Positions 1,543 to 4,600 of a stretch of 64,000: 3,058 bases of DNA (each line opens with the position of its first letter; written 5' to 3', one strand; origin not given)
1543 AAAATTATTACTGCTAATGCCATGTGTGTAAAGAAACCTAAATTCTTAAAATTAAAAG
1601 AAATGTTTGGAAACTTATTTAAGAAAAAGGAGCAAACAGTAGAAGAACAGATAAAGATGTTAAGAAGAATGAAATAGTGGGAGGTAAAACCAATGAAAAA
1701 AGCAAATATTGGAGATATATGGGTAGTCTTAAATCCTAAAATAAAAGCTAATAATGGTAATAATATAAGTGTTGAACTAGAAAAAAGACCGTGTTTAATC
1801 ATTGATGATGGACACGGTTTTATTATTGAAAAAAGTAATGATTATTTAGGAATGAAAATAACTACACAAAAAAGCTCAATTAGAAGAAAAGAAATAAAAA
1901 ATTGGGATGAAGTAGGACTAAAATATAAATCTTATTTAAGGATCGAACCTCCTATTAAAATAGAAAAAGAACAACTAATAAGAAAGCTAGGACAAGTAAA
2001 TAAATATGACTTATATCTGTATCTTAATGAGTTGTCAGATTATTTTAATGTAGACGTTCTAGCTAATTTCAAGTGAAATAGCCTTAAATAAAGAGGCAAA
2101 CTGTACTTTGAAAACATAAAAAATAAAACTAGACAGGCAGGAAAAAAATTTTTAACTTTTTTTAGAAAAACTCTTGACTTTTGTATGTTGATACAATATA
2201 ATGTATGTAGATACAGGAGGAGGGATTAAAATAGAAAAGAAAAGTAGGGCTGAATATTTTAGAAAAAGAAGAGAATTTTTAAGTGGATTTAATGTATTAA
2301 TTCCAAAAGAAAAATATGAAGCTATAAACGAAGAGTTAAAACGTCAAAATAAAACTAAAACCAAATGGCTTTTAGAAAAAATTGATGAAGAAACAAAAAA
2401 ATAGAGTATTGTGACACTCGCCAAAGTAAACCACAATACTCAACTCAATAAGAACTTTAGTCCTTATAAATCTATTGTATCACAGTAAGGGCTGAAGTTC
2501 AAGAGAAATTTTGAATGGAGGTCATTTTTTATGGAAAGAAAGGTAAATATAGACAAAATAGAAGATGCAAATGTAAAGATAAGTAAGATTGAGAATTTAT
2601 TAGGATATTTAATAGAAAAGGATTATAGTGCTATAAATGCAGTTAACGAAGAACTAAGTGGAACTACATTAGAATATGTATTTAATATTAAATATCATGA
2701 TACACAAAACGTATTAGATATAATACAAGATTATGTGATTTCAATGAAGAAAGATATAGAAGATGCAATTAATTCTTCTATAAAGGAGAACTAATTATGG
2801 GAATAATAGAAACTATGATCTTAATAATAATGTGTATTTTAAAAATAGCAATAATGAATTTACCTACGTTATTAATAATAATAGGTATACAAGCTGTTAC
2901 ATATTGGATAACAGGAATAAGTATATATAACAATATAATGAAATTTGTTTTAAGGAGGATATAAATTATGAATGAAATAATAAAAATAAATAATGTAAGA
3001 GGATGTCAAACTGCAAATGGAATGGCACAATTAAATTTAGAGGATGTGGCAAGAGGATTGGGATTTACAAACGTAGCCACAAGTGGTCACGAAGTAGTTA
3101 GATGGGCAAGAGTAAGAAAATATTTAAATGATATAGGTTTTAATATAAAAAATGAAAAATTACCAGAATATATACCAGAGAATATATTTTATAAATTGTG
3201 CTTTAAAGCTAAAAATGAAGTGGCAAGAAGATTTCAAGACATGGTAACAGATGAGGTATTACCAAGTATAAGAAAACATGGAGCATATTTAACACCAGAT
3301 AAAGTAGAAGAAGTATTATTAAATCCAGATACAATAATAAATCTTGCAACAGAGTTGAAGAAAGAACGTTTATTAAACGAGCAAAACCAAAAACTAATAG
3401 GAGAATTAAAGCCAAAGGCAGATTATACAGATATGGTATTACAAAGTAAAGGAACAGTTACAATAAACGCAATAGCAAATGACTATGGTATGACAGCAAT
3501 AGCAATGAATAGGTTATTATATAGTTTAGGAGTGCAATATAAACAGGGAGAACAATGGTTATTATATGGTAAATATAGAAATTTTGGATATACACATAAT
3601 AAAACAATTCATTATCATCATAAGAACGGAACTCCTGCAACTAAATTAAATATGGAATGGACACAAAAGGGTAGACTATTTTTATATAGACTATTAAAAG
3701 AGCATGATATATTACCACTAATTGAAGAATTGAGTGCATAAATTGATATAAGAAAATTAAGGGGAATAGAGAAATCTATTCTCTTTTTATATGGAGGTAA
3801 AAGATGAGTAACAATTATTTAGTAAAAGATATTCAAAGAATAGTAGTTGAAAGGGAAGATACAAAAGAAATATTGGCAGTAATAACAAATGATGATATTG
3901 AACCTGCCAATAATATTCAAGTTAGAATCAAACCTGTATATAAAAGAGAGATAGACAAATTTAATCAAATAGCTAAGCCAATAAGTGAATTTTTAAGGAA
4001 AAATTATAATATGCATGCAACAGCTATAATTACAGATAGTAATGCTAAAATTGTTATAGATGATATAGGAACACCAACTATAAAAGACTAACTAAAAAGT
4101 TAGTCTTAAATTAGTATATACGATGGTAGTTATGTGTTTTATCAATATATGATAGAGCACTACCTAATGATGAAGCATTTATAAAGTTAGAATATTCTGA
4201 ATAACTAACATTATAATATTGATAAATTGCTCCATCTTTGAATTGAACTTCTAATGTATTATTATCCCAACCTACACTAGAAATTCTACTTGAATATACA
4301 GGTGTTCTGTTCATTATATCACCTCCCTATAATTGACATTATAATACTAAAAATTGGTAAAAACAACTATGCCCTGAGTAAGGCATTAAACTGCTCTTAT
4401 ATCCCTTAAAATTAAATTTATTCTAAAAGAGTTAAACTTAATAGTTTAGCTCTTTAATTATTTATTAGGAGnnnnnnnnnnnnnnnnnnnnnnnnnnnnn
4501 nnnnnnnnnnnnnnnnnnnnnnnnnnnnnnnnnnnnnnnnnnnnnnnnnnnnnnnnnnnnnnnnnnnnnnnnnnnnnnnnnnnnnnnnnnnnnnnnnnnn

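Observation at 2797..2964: Conserved 55-aa hydrophobic peptides upstream of each antirepressor-like gene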

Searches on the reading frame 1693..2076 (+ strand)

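Call 53: search_protein_families(library=padloc, max_evalue=0.01, proteins=[window:1693-2076:+])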
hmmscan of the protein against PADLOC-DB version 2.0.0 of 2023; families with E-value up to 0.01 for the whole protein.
window:1693-2076:+ (127 aa): 0 families

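Call 54: search_protein_families(library=ncbifam, max_evalue=0.01, proteins=[window:1693-2076:+])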
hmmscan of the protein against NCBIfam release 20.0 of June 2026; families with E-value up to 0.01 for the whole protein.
window:1693-2076:+ (127 aa): 0 families

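Call 84: search_protein_families(library=pfam, max_evalue=10, proteins=[window:1693-2076:+])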
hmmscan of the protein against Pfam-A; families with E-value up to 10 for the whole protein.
window:1693-2076:+ (127 aa): 2 families
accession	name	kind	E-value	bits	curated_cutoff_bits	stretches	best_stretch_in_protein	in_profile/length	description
PF02452.23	PemK_toxin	-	0.00068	20.3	23.1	1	28-108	18-99/109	PemK-like, MazF-like toxin of type II toxin-antitoxin system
PF13589.12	HATPase_c_3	-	0.046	14.2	25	1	23-67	20-68/137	Histidine kinase-, DNA gyrase B-, and HSP90-like ATPase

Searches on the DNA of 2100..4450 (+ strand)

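Call 10: search_dna_similar(query=window:2100-4450:+, collection=phages, mode=distant, max_rows=25)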
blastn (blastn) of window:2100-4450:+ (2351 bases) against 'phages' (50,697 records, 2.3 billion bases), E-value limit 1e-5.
Records with a match: 26; places in all: 31; records where one place covers at least 80% of the query: 0.
Best place of each record, by identity: 80-90% 1; 60-80% 25.
By first word of the organism name: Clostridium 8; Clostridioides 6; Lactobacillus 4; Erysipelothrix 2; Enterococcus 2; Staphylococcus 1; Fusobacterium 1; Latilactobacillus 1; Acinetobacter 1.
By host as written in the record: Clostridioides difficile 3; Clostridium tetani ATCC 9441 2; Clostridium tetani ATCC 19406 2; Clostridium tetani C2 2; Erysipelothrix rhusiopathiae 2; Lactobacillus delbrueckii subsp. lactis 2; Lactobacillus reuteri ATCC PTA 6475 2; - 1; and 10 more.
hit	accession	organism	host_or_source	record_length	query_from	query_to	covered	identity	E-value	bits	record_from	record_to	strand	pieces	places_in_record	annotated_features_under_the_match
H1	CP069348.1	Clostridioides phage pCD1602_4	water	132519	1067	1600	23%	68.1%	9e-38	165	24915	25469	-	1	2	record has no annotation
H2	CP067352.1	Clostridioides phage ES-S-0173-01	Clostridioides sp. ES-S-0173-01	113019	1106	1600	21%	68.8%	2e-39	171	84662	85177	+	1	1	record has no annotation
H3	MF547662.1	Clostridioides phage LIBA6276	Clostridioides difficile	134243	1106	1589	21%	66.3%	1e-23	118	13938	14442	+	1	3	anti-repressor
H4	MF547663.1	Clostridioides phage LIBA2945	Clostridioides difficile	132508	1106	1589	21%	66.3%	1e-23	118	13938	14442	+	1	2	anti-repressor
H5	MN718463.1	Clostridium phage phiCDKH01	Clostridioides difficile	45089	1293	1618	14%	70.1%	6e-27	129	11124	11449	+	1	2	antirepressor protein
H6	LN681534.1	Clostridium phage phiCD24-1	Clostridium difficile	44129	1293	1618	14%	69.5%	3e-24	120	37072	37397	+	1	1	conserved protein of unknown function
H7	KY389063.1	Staphylococcus phage phi575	Staphylococcus sciuri P575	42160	1289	1627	14%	66.5%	4e-16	93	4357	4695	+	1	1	antirepressor protein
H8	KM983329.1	Clostridium phage phiCT9441A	Clostridium tetani ATCC 9441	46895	1298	1618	14%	68.0%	6e-21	110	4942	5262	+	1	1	antirepressor KilAC domain protein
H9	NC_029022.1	Clostridium phage phiCT9441A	Clostridium tetani ATCC 9441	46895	1298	1618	14%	68.0%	6e-21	110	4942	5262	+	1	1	antirepressor KilAC domain-containing protein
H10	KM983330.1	Clostridium phage phiCT19406A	Clostridium tetani ATCC 19406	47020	1298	1618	14%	67.7%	7e-20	105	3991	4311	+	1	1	kilA anti-repressor protein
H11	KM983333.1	Clostridium phage phiCTC2A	Clostridium tetani C2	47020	1298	1618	14%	67.7%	7e-20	105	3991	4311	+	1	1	kilA anti-repressor protein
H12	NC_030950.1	Clostridium phage phiCT19406A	Clostridium tetani ATCC 19406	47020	1298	1618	14%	67.7%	7e-20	105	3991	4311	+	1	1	antirepressor KilAC domain-containing protein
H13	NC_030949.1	Clostridium phage phiCTC2A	Clostridium tetani C2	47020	1298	1618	14%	67.7%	7e-20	105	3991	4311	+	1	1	antirepressor KilAC domain-containing protein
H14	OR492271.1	Fusobacterium phage phiFN37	Fusobacterium necrophorum subsp. ...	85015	1373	1588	9%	67.9%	3e-6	62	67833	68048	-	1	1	antirepressor KilAC domain-containing protein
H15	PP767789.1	Clostridioides phage phiCDKH02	Clostridioides difficile CD500-12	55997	1293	1468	7%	75.6%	3e-25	124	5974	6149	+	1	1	antirepressor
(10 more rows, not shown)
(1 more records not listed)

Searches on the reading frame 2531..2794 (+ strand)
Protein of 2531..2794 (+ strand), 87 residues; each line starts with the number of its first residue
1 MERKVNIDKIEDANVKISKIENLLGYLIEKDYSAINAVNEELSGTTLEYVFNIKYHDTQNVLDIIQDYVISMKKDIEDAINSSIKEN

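Call 8: search_protein_families(library=pfam, max_evalue=0.01, proteins=[window:2531-2794:+])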
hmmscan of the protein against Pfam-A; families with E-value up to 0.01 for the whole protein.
window:2531-2794:+ (87 aa): 0 families

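Call 9: search_protein_families(library=phrogs, max_evalue=0.01, proteins=[window:2531-2794:+])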
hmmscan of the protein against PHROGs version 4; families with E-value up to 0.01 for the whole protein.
window:2531-2794:+ (87 aa): 0 families

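Call 53: search_protein_families(library=padloc, max_evalue=0.01, proteins=[window:2531-2794:+])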
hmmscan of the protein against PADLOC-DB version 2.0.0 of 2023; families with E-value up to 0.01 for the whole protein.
window:2531-2794:+ (87 aa): 0 families

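Call 54: search_protein_families(library=ncbifam, max_evalue=0.01, proteins=[window:2531-2794:+])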
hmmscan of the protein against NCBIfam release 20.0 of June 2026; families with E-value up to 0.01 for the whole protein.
window:2531-2794:+ (87 aa): 0 families

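Call 84: search_protein_families(library=pfam, max_evalue=10, proteins=[window:2531-2794:+])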
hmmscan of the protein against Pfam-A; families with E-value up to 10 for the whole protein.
window:2531-2794:+ (87 aa): 0 families
